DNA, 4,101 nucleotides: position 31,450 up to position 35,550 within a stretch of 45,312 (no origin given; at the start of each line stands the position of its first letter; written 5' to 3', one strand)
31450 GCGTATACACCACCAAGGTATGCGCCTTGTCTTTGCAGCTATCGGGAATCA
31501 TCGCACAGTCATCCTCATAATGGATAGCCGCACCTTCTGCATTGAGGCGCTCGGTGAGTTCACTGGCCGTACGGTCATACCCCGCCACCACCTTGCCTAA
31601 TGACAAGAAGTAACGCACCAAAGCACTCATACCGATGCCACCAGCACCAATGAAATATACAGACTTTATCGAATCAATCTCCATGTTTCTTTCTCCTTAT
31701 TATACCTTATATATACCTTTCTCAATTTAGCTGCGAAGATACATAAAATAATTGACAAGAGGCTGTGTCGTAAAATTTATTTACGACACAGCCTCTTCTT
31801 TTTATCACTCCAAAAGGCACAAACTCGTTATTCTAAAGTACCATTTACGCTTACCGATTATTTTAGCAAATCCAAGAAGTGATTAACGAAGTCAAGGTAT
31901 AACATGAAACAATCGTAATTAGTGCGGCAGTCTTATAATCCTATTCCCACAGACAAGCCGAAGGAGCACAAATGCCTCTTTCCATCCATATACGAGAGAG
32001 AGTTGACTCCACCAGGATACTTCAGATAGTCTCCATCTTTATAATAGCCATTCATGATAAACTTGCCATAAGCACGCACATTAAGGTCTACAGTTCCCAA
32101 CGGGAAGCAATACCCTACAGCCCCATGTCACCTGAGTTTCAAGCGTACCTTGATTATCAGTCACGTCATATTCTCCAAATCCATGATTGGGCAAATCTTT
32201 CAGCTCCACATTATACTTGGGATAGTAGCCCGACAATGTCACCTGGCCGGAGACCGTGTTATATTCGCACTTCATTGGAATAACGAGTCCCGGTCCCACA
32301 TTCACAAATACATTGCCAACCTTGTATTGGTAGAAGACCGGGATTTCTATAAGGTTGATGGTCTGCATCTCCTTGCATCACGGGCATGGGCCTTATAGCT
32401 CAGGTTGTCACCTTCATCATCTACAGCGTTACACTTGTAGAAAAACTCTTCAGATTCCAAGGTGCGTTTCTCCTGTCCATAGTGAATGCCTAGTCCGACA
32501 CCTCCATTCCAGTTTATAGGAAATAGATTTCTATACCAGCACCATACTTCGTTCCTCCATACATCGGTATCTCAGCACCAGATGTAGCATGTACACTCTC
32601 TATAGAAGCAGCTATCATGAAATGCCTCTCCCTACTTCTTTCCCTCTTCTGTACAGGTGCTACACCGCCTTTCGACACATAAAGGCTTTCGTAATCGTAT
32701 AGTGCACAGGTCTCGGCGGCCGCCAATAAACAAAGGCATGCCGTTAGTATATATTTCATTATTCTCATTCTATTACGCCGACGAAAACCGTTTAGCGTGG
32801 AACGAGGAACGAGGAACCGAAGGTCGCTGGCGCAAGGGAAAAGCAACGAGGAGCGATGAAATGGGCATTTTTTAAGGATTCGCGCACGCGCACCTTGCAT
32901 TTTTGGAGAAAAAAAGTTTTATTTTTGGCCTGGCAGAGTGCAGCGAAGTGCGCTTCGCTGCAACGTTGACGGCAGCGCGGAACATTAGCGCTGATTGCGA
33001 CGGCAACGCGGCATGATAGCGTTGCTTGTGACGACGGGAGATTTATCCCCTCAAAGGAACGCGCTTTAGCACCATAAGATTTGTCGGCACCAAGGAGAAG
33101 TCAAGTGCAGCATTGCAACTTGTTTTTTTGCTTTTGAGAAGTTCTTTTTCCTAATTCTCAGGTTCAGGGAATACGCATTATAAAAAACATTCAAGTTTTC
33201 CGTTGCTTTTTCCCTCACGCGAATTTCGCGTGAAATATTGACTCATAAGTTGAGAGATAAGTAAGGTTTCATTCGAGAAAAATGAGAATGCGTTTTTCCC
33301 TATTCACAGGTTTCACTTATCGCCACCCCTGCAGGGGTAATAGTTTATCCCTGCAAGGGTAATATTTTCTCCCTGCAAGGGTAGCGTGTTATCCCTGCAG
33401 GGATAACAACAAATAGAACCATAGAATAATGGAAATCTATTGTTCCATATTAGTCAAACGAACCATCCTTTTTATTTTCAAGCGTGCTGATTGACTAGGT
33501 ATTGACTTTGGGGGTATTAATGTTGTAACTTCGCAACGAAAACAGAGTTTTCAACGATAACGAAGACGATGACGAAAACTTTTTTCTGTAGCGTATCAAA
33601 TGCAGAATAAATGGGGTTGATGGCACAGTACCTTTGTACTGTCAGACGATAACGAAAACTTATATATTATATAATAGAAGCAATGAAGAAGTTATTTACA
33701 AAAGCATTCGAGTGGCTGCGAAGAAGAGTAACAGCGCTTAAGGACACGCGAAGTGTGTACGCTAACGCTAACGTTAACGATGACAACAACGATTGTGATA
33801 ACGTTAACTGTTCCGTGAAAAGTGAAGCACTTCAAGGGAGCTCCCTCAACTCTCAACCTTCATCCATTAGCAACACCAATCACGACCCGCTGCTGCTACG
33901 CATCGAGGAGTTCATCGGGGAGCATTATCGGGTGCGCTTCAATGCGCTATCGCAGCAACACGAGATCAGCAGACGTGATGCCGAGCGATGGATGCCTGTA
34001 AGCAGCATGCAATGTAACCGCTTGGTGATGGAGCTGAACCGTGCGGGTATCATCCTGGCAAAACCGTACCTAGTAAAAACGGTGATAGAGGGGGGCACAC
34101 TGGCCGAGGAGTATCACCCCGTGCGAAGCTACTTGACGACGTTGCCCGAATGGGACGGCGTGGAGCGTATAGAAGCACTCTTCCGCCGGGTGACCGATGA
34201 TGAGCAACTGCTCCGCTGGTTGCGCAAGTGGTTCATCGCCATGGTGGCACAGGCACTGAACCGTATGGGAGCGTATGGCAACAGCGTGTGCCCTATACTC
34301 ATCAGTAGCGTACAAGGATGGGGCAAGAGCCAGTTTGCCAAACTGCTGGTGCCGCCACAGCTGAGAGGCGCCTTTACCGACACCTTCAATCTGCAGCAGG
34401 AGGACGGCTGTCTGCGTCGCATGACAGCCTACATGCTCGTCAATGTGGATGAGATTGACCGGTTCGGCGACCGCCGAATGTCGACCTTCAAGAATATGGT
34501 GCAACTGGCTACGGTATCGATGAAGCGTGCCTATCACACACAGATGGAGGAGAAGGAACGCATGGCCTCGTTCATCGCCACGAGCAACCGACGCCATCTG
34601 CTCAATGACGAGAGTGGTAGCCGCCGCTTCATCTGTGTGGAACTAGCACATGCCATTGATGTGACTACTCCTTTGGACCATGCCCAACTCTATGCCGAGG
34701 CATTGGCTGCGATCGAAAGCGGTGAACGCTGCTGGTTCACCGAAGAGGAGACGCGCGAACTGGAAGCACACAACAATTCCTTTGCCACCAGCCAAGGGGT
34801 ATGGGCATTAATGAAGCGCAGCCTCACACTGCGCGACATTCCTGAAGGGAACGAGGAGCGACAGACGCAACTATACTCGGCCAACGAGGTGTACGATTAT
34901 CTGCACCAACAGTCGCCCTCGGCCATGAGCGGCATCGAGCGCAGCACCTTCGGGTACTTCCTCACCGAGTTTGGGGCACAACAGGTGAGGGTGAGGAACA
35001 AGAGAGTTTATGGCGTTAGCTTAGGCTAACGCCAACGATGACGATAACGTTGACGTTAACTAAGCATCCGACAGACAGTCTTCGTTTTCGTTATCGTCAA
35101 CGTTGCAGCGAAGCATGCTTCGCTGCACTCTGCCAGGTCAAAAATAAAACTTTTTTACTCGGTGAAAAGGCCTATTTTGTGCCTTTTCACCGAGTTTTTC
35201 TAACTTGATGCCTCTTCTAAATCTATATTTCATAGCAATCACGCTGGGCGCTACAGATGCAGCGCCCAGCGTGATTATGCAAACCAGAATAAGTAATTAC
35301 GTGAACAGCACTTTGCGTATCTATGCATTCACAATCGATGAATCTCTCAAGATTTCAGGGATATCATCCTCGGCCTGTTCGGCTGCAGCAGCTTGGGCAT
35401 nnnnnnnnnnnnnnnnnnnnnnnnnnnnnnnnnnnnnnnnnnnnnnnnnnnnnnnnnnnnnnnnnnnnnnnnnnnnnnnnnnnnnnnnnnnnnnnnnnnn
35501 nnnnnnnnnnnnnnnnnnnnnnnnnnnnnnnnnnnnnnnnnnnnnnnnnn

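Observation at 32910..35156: Cassette bounded by 61-bp hairpin-bearing inverted repeats, carrying only a VapE-like NTPase gene and 0.7 kb of structured non-coding DNA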

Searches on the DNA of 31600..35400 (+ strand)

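Call 52: search_rna_families(source=window, start=31600, end=35400, threshold=evalue, max_evalue=1)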
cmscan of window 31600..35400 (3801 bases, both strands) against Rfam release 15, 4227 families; matches with E-value up to 1: 8.
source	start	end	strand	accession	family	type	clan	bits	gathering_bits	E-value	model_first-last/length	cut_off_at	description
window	31694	31805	+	RF01606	plasmodium_snoR31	Gene; snRNA; snoRNA; HACA-box;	-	30.9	60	0.19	1-145/145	no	small nucleolar RNA snoR31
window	31749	31844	-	RF01606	plasmodium_snoR31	Gene; snRNA; snoRNA; HACA-box;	-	27.4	60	0.93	1-145/145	no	small nucleolar RNA snoR31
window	31746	31807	-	RF04111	MIR6274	Gene; miRNA;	-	25.1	80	0.11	1-107/107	no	MIR6274 microRNA precursor family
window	31745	31805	+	RF00143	mir-6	Gene; miRNA;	CL00083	23.9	58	0.49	1-74/74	no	mir-6 microRNA precursor family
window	35079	35200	-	RF02756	ES239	Gene; sRNA;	-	23.7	62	0.27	1-123/123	no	ES239 sRNA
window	31737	31823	+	RF00220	Rhino_CRE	Cis-reg;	-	21.3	45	0.83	1-86/86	no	Human rhinovirus internal cis-acting regulatory element (CRE)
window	35105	35241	-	RF01700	Collinsella-1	Gene; sRNA;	-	21.2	35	0.015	1-196/196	no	Collinsella-1 RNA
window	35031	35109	+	RF01059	mir-598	Gene; miRNA;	-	20.4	69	0.89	1-80/80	no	mir-598 microRNA precursor family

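Call 95: search_dna_similar(query=window:32840-33690:+, collection=plasmids, mode=distant, max_evalue=0.01, max_rows=10)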
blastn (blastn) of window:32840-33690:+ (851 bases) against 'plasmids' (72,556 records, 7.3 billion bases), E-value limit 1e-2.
No match.

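Call 96: search_dna_similar(query=window:35025-35205:+, collection=plasmids, mode=distant, max_evalue=0.01, max_rows=10)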
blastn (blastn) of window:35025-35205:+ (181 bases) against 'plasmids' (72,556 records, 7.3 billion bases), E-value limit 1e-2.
No match.

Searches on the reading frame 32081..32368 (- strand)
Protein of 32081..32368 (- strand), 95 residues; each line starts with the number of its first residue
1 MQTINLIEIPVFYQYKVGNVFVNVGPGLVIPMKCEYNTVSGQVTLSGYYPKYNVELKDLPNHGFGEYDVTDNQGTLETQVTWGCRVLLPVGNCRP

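Call 93: search_protein_families(library=pfam, proteins=[window:32081-32368:-], max_evalue=1)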
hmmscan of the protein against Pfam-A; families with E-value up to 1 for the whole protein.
window:32081-32368:- (95 aa): 2 families
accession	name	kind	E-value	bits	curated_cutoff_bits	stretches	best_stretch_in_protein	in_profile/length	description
PF06178.19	KdgM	-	0.12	12.4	22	1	4-39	64-98/222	Oligogalacturonate-specific porin protein (KdgM)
PF13568.12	OMP_b-brl_2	-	0.17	12.4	27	1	3-33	85-120/175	Outer membrane protein beta-barrel domain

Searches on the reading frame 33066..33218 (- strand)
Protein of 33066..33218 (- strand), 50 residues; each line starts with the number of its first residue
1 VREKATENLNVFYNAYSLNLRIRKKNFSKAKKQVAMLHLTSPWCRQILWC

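Call 93: search_protein_families(library=pfam, proteins=[window:33066-33218:-], max_evalue=1)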
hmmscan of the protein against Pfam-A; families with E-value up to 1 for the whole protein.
window:33066-33218:- (50 aa): 0 families
